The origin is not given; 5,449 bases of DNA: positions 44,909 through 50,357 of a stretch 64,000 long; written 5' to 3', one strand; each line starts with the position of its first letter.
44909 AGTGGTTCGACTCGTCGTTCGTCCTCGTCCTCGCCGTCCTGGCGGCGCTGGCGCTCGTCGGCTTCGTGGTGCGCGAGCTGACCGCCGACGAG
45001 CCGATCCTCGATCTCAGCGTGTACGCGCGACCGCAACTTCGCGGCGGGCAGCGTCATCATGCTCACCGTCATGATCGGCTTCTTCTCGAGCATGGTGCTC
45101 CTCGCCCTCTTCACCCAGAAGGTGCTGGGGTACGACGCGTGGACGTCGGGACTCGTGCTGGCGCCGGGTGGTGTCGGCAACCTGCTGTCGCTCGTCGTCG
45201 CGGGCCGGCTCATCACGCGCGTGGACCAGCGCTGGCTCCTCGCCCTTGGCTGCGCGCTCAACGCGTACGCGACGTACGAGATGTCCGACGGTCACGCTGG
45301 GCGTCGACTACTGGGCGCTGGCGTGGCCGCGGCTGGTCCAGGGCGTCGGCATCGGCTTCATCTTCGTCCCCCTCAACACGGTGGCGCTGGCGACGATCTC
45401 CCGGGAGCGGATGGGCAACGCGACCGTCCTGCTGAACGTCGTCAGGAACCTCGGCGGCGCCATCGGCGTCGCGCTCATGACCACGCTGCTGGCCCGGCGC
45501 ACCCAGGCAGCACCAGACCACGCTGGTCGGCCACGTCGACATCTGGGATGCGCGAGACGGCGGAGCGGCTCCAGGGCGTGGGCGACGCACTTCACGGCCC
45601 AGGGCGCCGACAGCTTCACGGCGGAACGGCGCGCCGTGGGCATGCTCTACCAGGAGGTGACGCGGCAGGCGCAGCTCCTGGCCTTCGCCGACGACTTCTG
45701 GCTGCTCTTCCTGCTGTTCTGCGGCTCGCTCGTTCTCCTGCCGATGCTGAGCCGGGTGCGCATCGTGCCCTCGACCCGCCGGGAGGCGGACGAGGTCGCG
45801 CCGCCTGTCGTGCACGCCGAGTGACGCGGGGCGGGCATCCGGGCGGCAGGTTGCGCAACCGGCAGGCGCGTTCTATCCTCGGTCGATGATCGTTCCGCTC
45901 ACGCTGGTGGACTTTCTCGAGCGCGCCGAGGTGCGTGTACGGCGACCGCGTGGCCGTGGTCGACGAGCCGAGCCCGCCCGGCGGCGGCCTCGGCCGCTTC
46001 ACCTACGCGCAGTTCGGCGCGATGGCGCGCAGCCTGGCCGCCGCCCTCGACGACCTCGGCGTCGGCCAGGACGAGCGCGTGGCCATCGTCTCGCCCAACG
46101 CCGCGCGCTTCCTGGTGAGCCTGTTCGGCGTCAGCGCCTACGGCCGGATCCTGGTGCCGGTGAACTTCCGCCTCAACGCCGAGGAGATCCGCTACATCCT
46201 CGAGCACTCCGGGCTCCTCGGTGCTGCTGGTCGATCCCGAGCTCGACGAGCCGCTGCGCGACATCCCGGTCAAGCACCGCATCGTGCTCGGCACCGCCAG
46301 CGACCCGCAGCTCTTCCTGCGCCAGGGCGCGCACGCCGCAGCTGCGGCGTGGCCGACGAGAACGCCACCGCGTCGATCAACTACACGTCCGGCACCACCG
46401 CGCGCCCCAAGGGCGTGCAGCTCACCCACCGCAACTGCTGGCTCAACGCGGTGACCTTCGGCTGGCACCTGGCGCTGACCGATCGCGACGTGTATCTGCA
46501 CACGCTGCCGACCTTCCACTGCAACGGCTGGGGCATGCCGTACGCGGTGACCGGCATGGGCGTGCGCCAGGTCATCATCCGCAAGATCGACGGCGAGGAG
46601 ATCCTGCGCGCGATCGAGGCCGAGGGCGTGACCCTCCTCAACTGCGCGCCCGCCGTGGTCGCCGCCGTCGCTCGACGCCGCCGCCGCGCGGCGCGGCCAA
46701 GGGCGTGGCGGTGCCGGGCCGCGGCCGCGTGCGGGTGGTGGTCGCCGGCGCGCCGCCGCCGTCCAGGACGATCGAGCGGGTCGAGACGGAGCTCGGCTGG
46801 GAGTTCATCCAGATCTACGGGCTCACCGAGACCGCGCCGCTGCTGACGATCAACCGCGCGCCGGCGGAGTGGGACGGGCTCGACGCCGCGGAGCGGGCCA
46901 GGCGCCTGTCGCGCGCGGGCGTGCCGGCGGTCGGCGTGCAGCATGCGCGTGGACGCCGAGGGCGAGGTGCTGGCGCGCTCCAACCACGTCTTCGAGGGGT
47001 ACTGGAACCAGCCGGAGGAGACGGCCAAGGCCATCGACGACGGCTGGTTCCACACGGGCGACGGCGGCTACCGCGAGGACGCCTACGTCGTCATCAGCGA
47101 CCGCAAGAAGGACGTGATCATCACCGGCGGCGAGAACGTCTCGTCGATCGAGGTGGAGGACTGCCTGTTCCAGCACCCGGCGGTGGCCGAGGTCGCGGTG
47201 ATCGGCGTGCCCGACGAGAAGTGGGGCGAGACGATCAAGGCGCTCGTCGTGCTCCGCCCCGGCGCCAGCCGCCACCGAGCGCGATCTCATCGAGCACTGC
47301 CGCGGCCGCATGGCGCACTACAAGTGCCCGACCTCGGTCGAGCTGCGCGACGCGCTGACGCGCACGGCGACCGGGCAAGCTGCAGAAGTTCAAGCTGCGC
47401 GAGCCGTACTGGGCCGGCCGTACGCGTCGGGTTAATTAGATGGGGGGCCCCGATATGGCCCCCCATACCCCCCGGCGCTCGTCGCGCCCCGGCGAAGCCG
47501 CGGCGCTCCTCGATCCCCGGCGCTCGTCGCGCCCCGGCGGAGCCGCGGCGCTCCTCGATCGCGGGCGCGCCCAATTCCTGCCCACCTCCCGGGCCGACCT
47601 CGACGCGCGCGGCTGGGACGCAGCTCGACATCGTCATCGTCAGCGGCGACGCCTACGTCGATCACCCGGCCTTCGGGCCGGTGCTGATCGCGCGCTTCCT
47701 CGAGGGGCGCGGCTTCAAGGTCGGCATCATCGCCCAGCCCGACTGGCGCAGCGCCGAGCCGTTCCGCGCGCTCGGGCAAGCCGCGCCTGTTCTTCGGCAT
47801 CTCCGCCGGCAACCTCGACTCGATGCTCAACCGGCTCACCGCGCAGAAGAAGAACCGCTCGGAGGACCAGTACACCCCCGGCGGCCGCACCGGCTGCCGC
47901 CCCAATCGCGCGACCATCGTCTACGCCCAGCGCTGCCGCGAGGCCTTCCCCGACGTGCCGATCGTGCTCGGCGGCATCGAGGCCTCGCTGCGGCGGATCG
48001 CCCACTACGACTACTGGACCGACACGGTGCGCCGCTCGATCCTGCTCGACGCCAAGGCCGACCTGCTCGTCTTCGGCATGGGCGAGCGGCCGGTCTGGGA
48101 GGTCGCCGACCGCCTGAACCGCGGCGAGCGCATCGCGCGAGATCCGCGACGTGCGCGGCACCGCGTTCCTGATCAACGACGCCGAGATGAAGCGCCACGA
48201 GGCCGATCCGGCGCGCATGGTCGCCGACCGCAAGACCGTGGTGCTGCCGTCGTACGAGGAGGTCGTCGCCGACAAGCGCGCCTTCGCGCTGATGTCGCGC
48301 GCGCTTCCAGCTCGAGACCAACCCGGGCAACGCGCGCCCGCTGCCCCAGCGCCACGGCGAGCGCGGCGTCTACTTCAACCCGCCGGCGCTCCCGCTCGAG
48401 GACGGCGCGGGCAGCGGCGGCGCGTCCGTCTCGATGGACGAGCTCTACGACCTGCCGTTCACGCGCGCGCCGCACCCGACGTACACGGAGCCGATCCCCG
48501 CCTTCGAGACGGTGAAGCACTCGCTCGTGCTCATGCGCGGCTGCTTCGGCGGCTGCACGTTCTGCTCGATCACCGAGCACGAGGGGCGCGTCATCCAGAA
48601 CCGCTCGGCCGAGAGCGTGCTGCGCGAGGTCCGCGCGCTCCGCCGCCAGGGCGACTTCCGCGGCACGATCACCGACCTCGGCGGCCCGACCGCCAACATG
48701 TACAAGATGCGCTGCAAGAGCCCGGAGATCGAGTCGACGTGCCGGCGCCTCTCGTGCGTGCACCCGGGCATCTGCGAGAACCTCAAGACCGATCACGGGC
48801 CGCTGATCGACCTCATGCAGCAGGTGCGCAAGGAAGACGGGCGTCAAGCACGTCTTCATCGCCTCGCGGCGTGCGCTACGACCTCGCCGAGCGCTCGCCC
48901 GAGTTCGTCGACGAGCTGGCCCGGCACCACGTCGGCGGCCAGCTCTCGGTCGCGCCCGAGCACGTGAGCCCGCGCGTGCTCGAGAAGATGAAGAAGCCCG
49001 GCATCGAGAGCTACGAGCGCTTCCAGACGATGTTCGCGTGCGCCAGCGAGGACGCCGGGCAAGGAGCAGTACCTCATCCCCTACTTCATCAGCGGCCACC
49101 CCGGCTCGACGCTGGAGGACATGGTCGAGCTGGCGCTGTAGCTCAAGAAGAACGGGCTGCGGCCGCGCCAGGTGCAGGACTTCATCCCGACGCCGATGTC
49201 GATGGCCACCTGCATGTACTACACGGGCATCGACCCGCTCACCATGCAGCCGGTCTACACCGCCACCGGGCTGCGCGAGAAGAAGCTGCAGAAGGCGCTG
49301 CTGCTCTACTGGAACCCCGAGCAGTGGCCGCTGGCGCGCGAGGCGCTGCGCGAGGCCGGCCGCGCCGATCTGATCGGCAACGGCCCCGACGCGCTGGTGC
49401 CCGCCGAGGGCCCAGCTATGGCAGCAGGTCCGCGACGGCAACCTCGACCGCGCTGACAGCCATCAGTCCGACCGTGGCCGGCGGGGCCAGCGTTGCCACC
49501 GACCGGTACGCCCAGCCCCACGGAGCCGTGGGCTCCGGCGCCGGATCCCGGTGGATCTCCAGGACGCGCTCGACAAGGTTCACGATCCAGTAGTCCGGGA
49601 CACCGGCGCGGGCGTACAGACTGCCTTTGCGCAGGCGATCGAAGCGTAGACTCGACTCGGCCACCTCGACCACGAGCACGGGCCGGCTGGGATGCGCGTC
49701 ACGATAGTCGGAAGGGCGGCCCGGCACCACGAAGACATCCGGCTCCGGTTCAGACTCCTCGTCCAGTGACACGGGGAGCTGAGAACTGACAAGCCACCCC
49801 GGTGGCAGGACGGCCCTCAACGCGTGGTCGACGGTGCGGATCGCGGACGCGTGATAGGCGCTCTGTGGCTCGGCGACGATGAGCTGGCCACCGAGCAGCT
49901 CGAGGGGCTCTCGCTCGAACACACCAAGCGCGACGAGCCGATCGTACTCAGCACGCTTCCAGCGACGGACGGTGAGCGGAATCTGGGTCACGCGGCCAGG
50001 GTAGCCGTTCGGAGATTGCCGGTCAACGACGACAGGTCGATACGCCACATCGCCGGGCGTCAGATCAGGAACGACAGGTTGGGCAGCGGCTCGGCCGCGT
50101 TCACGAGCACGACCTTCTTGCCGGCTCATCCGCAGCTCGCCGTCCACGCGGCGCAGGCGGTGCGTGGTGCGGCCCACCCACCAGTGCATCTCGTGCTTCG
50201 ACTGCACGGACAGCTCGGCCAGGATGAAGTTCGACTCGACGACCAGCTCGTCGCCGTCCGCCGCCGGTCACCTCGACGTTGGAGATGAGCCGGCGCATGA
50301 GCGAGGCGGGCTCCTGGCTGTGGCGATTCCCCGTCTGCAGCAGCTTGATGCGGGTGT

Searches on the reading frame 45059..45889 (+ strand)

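Call 63: search_protein_families(library=pfam, proteins=[window:45059-45889:+], max_evalue=0.0001)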
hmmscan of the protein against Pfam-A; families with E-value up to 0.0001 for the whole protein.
window:45059-45889:+ (276 aa): 1 family
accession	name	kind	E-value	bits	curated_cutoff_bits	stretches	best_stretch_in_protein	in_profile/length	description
PF07690.21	MFS_1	-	5.3e-05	22.7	33.4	1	2-67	212-277/347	Major Facilitator Superfamily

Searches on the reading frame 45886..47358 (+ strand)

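Call 63: search_protein_families(library=pfam, proteins=[window:45886-47358:+], max_evalue=0.0001)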
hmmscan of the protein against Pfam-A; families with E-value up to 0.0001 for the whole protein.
window:45886-47358:+ (490 aa): 1 family
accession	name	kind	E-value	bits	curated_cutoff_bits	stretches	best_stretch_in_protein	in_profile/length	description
PF00501.34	AMP-binding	-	4.7e-07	29.4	29.9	1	279-352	285-352/384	AMP-binding enzyme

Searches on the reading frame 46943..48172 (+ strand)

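Call 74: search_protein_families(library=pfam, proteins=[window:46943-48172:+], max_evalue=0.0001)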
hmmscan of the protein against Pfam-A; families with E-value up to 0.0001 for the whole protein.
window:46943-48172:+ (409 aa): 2 families
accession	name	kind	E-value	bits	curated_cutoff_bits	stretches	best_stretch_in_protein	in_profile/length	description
PF08497.15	Radical_SAM_N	-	9.6e-22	78.1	25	1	226-279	15-68/301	Radical SAM N-terminal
PF13193.12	AMP-binding_C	-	9.2e-13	49.4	24.5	1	70-108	1-39/76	AMP-binding enzyme C-terminal domain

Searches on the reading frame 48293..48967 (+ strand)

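Call 74: search_protein_families(library=pfam, proteins=[window:48293-48967:+], max_evalue=0.0001)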
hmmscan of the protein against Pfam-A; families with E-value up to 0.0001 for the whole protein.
window:48293-48967:+ (224 aa): 2 families
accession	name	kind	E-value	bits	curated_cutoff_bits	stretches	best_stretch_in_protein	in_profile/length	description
PF08497.15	Radical_SAM_N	-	3.9e-10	39.9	25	1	5-77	235-301/301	Radical SAM N-terminal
PF04055.27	Radical_SAM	-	2.3e-06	28.3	29.5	1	79-135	2-59/166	Radical SAM superfamily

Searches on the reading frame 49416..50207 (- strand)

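Call 74: search_protein_families(library=pfam, proteins=[window:49416-50207:-], max_evalue=0.0001)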
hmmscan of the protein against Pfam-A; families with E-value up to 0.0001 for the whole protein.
window:49416-50207:- (263 aa): 1 family
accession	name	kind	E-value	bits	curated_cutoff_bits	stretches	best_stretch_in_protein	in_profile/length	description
PF05685.18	Uma2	-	4.4e-27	95.1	27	1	87-223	3-147/172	Putative restriction endonuclease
